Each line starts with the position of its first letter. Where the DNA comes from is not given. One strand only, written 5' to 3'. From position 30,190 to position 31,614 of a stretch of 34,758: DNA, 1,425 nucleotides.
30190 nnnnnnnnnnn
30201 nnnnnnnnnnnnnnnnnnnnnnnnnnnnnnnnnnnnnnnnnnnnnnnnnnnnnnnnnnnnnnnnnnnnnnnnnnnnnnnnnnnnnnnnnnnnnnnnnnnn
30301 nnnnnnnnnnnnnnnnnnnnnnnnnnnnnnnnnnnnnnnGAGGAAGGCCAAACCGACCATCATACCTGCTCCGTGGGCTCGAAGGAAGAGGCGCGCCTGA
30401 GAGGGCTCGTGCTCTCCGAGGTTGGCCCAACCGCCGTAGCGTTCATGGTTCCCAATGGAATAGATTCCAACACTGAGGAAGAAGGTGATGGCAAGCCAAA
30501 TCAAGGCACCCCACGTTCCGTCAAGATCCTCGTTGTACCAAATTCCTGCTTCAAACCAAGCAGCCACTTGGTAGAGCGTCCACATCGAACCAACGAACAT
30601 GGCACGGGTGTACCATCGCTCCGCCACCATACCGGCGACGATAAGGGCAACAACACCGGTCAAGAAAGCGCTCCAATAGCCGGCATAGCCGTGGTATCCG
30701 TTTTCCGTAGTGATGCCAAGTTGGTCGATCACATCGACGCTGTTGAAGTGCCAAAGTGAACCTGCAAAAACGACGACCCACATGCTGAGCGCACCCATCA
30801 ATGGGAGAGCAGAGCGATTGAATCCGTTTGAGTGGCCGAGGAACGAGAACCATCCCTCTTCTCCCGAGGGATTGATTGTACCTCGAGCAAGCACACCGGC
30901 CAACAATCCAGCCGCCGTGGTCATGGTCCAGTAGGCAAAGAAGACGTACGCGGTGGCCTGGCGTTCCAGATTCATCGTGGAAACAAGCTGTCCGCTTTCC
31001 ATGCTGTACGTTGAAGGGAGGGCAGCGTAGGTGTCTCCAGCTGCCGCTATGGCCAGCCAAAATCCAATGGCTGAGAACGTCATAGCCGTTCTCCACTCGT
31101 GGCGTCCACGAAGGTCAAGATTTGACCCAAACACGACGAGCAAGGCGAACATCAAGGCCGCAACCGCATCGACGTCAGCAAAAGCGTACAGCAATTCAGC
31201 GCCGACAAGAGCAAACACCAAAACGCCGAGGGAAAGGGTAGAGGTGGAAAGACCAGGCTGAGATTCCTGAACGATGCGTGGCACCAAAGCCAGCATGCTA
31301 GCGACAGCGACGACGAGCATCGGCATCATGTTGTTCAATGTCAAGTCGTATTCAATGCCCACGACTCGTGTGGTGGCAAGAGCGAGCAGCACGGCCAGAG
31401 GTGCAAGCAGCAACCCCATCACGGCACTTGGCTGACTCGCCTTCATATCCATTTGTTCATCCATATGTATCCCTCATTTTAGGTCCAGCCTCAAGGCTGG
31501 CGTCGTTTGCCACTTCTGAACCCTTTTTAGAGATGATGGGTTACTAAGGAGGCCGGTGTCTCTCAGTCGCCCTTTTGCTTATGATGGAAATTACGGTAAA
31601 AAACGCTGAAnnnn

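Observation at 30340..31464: About ten extra transmembrane helices fused upstream of the AglB core, an even number that preserves topology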

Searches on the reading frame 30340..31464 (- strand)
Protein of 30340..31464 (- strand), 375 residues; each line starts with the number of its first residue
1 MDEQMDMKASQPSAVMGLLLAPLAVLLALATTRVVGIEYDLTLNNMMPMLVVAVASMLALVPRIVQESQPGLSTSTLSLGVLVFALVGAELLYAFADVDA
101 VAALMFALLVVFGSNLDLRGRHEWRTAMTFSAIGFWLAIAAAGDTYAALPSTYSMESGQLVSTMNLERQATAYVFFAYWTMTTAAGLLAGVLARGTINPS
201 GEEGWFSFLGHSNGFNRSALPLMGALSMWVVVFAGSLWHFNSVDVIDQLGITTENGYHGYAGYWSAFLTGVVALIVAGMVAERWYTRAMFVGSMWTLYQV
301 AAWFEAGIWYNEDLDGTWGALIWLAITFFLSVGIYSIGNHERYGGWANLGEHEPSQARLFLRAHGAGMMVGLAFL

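Call 3: search_protein_families(library=pfam, proteins=[window:30340-31464:-], max_evalue=1)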
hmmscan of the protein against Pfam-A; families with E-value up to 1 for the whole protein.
window:30340-31464:- (375 aa): 0 families

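Call 4: search_protein_families(library=ncbifam, proteins=[window:30340-31464:-], max_evalue=1)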
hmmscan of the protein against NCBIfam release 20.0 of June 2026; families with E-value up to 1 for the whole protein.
window:30340-31464:- (375 aa): 0 families

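Call 8: find_homologous_proteins(query=window:30340-31464:-, max_evalue=0.001)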
Query window:30340-31464:- (375 aa): 27 proteins with E <= 0.001 among 8000 candidates.
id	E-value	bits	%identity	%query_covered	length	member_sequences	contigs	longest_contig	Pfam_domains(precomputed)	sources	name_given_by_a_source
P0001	3.8e-204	696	84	100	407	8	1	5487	-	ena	-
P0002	2.1e-192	657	79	100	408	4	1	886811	-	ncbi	-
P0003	4.6e-191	653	79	92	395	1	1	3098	-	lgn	-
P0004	1.7e-190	651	79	100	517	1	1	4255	-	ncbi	-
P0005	6.0e-190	649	78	100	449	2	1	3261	-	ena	-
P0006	2.8e-186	637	92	85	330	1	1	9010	-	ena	-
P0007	7.2e-184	629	79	96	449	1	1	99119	-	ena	-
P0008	1.1e-183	629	79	92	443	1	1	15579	-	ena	-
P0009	7.4e-180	616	75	100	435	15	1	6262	-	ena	-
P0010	1.4e-179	615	80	95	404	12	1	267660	-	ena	-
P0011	7.8e-147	507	61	100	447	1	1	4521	-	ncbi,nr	ncbi:MAG TPA: hypothetical protein QGI72_04945, partial [Poseidonia sp.]|nr:hypothetical protein [Po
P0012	1.0e-138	481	77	79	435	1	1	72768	-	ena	-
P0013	5.1e-133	462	63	89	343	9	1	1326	-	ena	-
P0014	6.1e-111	389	81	57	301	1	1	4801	-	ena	-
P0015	3.0e-109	384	82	59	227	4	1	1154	-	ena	-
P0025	5.7e-55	205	74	33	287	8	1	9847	PF02516.21,PF13231.13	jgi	-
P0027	6.0e-13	67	78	12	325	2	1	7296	PF02516.21,PF13231.13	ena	-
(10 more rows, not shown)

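Call 14: find_encoding_contigs(protein=P0002, flank=10000, max_places=3)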
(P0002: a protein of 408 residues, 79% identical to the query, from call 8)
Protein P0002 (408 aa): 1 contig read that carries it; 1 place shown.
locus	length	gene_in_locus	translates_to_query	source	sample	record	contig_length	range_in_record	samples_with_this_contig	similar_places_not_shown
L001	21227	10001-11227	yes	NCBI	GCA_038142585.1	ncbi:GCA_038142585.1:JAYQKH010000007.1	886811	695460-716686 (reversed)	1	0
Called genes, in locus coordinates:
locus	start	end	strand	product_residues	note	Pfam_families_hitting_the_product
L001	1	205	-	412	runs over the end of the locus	PF01970:TctA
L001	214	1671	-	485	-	-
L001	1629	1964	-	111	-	-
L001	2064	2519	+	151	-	PF01966:HD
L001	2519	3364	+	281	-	PF19276:HD_assoc_2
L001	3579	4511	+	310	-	-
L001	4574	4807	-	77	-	-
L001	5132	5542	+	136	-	-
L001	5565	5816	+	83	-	-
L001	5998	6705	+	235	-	PF13599:Pentapeptide_4 (weak), PF00805:Pentapeptide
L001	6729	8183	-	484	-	PF07705:CARDB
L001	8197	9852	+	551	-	PF02844:GARS_N, PF01071:GARS_A, PF02222:ATP-grasp (weak), PF02655:ATP-grasp_3, PF02843:GARS_C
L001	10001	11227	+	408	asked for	-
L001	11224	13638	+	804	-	PF02516:STT3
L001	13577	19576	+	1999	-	PF13620:CarboxypepD_reg (faint)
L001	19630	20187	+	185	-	-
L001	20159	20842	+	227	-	PF00082:Peptidase_S8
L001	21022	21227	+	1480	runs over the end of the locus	PF13229:Beta_helix (weak), PF17957:Big_7 (weak)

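Call 18: search_protein_representatives(alignment_id=A1)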
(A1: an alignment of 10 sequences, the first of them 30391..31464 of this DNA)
Query: 10 sequences, 358 profile positions. Proteins with E-value up to 0.001 (for the whole library): 70; up to 1e-10: 52; up to 1e-30: 23. The best 70 are listed.
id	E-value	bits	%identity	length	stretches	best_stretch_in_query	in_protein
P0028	8.9e-163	557.8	-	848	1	1-358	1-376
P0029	2.4e-159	546.5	-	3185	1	1-358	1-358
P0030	8.2e-105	367.2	-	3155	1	4-358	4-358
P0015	8.2e-105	367.2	-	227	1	1-223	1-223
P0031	2.2e-102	359.2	-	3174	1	1-358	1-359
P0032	1.7e-83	297.0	-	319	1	1-219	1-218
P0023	1.0e-80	287.9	-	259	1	69-260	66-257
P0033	2.2e-69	250.6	-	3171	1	5-358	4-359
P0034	2.1e-67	244.1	-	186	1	156-332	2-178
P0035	4.5e-50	187.1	-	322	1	37-328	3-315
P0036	1.3e-46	175.8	-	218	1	97-270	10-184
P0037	9.9e-46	172.8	-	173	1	94-206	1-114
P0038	1.8e-44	168.7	-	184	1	1-180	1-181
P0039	5.7e-44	167.0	-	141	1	82-207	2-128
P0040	1.8e-42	162.1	-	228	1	10-221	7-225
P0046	6.8e-35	137.2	-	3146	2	162-349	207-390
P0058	2.3e-21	92.7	-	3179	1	5-346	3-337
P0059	4.8e-21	91.6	-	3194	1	3-341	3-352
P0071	2.6e-14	69.5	-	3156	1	50-349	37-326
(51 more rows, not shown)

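Call 19: predict_structure(alignment_id=A1)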
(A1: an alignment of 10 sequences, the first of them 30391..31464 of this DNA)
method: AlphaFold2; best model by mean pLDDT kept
length: 358 residues; sequences in the alignment: 10
mean_pLDDT: 55.1   pTM: 0.52
mean pLDDT of the five models: 55.1, 53.7, 52.5, 50.2, 47.3
residues with pLDDT >= 90: 0; 70-90: 38; 50-70: 183; < 50: 137
segments of 3 or more residues with pLDDT < 50: 1-43, 197-201, 203-205, 209-213, 250-268, 277-291, 293-295, 300-305, 307-320, 342-358
pLDDT, mean of each block of 10 residues (from residue 1): 32 38 45 37 51 63 71 73 77 71 64 62 61 66 67 64 59 64 69 53 49 52 63 64 55 40 47 50 45 49 45 47 53 52 44 35
secondary structure, 60 per line:
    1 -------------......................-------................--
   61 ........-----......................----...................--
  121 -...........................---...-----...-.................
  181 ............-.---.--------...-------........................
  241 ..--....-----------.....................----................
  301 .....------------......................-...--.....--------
elements in order: H14-35 H43-58 H61-68 H74-95 H100-118 H122-148 E152-154 E160-162 H164-192 H217-242 H245-248 H260-280 H285-305 H318-339 H346-350

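Call 26: search_solved_structures(query=A2, max_evalue=10)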
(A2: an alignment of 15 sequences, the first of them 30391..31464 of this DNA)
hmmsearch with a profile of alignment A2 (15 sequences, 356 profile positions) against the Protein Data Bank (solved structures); distinct sequences matched with E-value up to 10: 2.
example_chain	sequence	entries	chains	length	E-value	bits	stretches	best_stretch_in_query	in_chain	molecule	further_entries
8xlp_z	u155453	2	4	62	0.19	13.9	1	91-143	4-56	Photosystem II reaction center protein Z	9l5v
8a6m_A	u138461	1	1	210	0.55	12.4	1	127-185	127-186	Isoform 1B of Synaptogyrin-1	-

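Call 32: predict_structure(alignment_id=A2)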
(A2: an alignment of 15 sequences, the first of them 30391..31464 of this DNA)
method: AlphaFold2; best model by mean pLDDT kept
length: 358 residues; sequences in the alignment: 15
mean_pLDDT: 82.3   pTM: 0.80
mean pLDDT of the five models: 82.3, 77.2, 76.8, 75.0, 72.1
residues with pLDDT >= 90: 110; 70-90: 192; 50-70: 47; < 50: 9
segments of 3 or more residues with pLDDT < 50: 1-9
pLDDT, mean of each block of 10 residues (from residue 1): 40 77 87 75 82 90 85 85 91 87 92 90 92 91 88 81 87 93 93 84 74 67 93 91 83 63 89 93 86 90 73 71 89 83 60 62
secondary structure, 60 per line:
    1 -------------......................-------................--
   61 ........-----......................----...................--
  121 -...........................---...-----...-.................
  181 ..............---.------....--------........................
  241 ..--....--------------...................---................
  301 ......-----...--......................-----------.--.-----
elements in order: H14-35 H43-58 H61-68 H74-95 H100-118 H122-148 E152-154 E160-162 H164-193 H205-208 H217-242 H245-248 H263-281 H285-306 H317-338

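Call 36: fold_search(model_id=the predicted structure, library=pdb)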
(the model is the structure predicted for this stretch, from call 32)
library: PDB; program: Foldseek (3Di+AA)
matches with E <= 10: 374; with E <= 0.001: 0
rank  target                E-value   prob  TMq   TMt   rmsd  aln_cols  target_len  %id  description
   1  6kux                  7.1e-02  0.23  0.14  0.14  28.4       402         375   12  Crystal structures of the alpha2A adrenergic receptor in complex with an antagonist RSC. (released 2019-12-04)
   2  8xsm                  1.4e-01  0.51  0.20  0.20  16.6       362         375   14  transporter (released 2025-01-15)
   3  9l9o_A                1.7e-01  0.15  0.13  0.12  31.9       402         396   13  Cryo-EM structure of apo GPR50 with BRIL fusion, anti-BRIL Fab, and anti-Fab Nb complex (released 2026-02-18)
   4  5tvn                  4.0e-01  0.13  0.15  0.14  28.0       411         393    8  Crystal structure of the LSD-bound 5-HT2B receptor (released 2017-02-01)
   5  9eai_A                4.7e-01  0.10  0.13  0.12  28.6       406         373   11  Structure of nanobody AT206 in complex with the losartan-bound angiotensin II type I receptor (AT1R) (released 2025-03-05)
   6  9ivk_A                5.6e-01  0.13  0.12  0.14  35.4       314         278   12  cryo-EM structure of a tmFAP (released 2024-11-20)
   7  9w32_A                6.3e-01  0.08  0.14  0.13  30.2       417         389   12  antagonist 1-bound inactive SSTR5 structure (released 2026-01-21)
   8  9uwd                  6.6e-01  0.13  0.16  0.14  31.9       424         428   12  Cryo-EM structure of inactive-DP1 (released 2025-05-28)
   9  9ipy                  6.6e-01  0.06  0.11  0.11  30.8       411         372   10  Structure of JR14a-bound human C3aR (released 2025-04-23)
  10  6dry                  6.9e-01  0.12  0.16  0.15  27.7       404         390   10  Structural Determinants of Activation and Biased Agonism at the 5-HT2B Receptor (released 2018-08-29)
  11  9u80_R                6.9e-01  0.10  0.14  0.13  31.4       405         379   12  Cryo-EM structure of conivaptan-bound human vasopressin V2 receptor complex with Fab (released 2025-12-10)
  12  9isi                  7.5e-01  0.06  0.10  0.10  30.0       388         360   10  Structure of human C3aR in apo state (released 2025-04-23)
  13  8j6d_C                8.1e-01  0.15  0.17  0.20  19.1       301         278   13  Structure of EP141-C3aR-Go complex (released 2023-10-18)
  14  6kuy                  8.1e-01  0.09  0.15  0.15  27.6       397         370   10  Crystal structure of the alpha2A adrenergic receptor in complex with a partial agonist (released 2019-12-04)
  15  7pr1_A                8.4e-01  0.20  0.22  0.15  24.0       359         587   13  Structure of CtAtm1 in the occluded conformation with ATP bound (released 2022-08-10)
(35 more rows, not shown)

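Call 46: find_homologous_proteins(query=A2, max_evalue=0.1)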
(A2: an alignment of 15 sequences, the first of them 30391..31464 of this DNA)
Query A2 (15 sequences) (358 aa, profile of the alignment): 32 proteins with E <= 0.1 among 8000 candidates.
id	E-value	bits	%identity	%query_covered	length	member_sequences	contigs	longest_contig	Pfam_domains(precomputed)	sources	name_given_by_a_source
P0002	5.5e-159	547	79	100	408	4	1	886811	-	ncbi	-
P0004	2.1e-157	542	78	100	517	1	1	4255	-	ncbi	-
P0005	2.9e-157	541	78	100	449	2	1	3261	-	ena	-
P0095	1.8e-156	539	78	100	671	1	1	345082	PF02516.21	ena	-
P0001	3.4e-156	538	84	100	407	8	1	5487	-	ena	-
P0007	4.4e-153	528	79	100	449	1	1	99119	-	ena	-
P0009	1.9e-151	522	75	100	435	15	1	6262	-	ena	-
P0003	6.6e-147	507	79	92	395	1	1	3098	-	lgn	-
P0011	1.7e-146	506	60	100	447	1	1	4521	-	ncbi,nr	ncbi:MAG TPA: hypothetical protein QGI72_04945, partial [Poseidonia sp.]|nr:hypothetical protein [Po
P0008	2.5e-146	505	79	92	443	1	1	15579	-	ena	-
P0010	2.0e-143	496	80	100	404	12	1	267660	-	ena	-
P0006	8.6e-135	467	92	89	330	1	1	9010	-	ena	-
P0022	1.5e-134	467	46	100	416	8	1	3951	-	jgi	-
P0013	2.3e-132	459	63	93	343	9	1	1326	-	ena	-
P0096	1.5e-124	434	46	100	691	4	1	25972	PF02516.21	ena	-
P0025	1.7e-46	177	74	30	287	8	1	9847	PF02516.21,PF13231.13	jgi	-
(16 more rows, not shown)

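Call 50: list_cluster_members(proteins=[P0029, P0030, P0031, P0033, P0046, P0058, P0059, P0071])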
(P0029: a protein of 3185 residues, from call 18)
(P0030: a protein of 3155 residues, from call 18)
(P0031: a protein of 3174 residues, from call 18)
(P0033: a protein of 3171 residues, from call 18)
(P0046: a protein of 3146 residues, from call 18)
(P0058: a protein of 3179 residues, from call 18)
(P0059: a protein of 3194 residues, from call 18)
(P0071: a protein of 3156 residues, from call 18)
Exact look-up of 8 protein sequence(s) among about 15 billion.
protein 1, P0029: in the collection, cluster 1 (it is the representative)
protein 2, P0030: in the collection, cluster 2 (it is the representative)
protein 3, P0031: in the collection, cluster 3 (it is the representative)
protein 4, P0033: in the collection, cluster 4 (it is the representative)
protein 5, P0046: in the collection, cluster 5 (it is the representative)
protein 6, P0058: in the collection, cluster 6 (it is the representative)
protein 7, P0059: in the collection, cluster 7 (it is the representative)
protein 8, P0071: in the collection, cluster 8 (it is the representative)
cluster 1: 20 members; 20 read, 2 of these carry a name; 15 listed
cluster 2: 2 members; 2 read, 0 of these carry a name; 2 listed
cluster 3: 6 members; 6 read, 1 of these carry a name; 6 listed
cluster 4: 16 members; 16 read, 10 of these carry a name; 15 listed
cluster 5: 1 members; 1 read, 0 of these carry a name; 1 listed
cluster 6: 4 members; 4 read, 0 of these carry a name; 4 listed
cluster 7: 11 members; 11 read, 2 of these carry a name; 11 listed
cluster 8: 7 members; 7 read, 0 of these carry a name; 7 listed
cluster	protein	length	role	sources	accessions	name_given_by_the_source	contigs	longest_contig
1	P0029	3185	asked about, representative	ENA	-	-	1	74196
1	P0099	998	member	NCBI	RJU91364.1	MAG: carboxypeptidase regulatory-like domain-containing protein, partial [Candidatus ...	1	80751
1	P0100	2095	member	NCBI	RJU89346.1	MAG: hypothetical protein DWC07_06205, partial [Candidatus Poseidoniales archaeon]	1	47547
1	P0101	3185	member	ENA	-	-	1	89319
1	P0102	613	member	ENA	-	-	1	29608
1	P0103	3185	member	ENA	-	-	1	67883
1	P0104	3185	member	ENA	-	-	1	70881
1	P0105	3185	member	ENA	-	-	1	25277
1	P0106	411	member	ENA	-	-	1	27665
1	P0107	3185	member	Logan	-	-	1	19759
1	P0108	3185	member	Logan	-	-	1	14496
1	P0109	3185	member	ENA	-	-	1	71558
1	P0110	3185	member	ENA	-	-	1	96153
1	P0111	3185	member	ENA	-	-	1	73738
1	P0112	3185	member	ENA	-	-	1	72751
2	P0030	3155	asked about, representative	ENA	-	-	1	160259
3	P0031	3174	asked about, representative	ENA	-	-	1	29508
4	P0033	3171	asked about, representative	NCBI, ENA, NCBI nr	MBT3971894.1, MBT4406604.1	MAG: hypothetical protein HOE92_06725 [Euryarchaeota archaeon] | hypothetical protein [Euryarchaeota archaeon]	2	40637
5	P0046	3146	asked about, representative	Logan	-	-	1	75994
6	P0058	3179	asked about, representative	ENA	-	-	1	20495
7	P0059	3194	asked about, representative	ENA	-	-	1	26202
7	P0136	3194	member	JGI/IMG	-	asparagine N-glycosylation enzyme membrane subunit Stt3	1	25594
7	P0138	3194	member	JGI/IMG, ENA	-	-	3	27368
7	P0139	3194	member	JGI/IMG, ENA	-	-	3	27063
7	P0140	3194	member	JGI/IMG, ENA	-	-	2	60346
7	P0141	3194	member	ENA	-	-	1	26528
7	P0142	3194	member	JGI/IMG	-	-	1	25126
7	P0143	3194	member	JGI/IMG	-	-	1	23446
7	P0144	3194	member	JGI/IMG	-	-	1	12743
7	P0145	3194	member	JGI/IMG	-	-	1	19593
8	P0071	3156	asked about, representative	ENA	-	-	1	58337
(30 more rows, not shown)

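Call 51: fold_search(model_id=the predicted structure, library=viral)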
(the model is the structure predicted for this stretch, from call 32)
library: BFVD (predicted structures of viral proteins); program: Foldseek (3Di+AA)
matches with E <= 10: 127; with E <= 0.001: 0
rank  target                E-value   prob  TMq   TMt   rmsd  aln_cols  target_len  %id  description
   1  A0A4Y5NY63            5.3e-01  0.16  0.14  0.15  55.8       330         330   12  (no name in the UniProt tables at hand)
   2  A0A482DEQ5            8.0e-01  0.14  0.18  0.19  15.1       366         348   14  BMRF2 protein [Epstein-Barr virus (strain GD1)]
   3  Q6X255                9.1e-01  0.20  0.23  0.22  14.2       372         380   17  UL43 virion protein (Membrane) [Bovine alphaherpesvirus 5]
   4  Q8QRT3                1.1e+00  0.10  0.16  0.16  25.1       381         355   13  Envelope glycoprotein US27 [Panine betaherpesvirus 2]
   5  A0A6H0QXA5            1.2e+00  0.09  0.15  0.09  22.2       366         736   11  Membrane protein ORF64 [Cyprinid herpesvirus 2]
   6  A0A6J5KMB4            1.2e+00  0.07  0.12  0.12  30.9       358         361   12  Uncharacterized protein [uncultured Caudovirales phage]
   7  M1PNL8                1.6e+00  0.13  0.20  0.15  24.5       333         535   10  ABC-type multidrug transport system [Moumouvirus goulette]
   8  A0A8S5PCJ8            1.7e+00  0.06  0.14  0.10  24.1       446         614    8  Minor capsid protein [Siphoviridae sp. ctc6d98]
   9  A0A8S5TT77            1.8e+00  0.06  0.14  0.10  27.0       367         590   12  Minor capsid protein [Siphoviridae sp. ctzm5103]
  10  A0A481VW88            1.8e+00  0.03  0.09  0.05  26.8       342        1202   12  Tape measure protein [Microbacterium phage Fireman]
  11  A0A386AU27            2.1e+00  0.08  0.14  0.15  22.8       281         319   12  G protein-coupled receptor 6 [Elephant endotheliotropic herpesvirus 1A]
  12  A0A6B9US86            2.1e+00  0.06  0.14  0.12  16.5       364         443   16  (no name in the UniProt tables at hand)
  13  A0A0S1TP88            2.2e+00  0.10  0.17  0.18  23.8       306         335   14  G protein-coupled receptor-6.3 [Elephant endotheliotropic herpesvirus 4]
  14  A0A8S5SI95            2.2e+00  0.06  0.13  0.09  26.9       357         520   13  Tail tape measure protein [Siphoviridae sp. ctHAs12]
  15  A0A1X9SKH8            2.4e+00  0.04  0.14  0.13  26.4       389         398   12  Amino acid permease/ SLC12A domain-containing protein [Sulfolobus islandicus rod-shaped virus 11]
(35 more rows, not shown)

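Call 52: search_protein_families(library=pfam, alignment_id=A2, max_evalue=10)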
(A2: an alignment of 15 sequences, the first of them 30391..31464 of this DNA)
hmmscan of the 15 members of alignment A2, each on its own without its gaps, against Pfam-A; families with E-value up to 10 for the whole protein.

A. member 1, window:30391-31464:- (358 aa): 0 families

B. families by the number of members that match (of 15 scanned): 14 families
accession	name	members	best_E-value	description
PF06703.16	SPC25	1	0.0022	Microsomal signal peptidase 25 kDa subunit (SPC25)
PF15756.10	DUF4690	1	0.011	Small Novel Rich in Cartilage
PF22479.2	Pam3_gp18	1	0.04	Cyanophage baseplate Pam3 plug gp18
PF07694.17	5TM-5TMR_LYT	1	0.045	5TMR of 5TMR-LYT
PF04505.17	CD225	1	0.091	Interferon-induced transmembrane protein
PF24364.1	DUF7520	1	0.12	Family of unknown function (DUF7520)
PF03908.18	Sec20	1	0.16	Sec20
PF01656.29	CbiA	1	0.26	CobQ/CobB/MinD/ParA nucleotide binding domain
PF16079.10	Phage_holin_5_2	1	0.35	Phage holin family Hol44, in holin superfamily V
PF02439.20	Adeno_E3_CR2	1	0.46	Adenovirus E3 region protein CR2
PF20485.3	DUF6724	1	0.68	Family of unknown function (DUF6724)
PF00036.39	EF-hand_1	1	0.82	EF hand domain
PF24097.1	TMD_POM152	1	0.98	Nucleoporin POM152, N-terminal transmembrane domain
PF13405.12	EF-hand_6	1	4.5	EF-hand domain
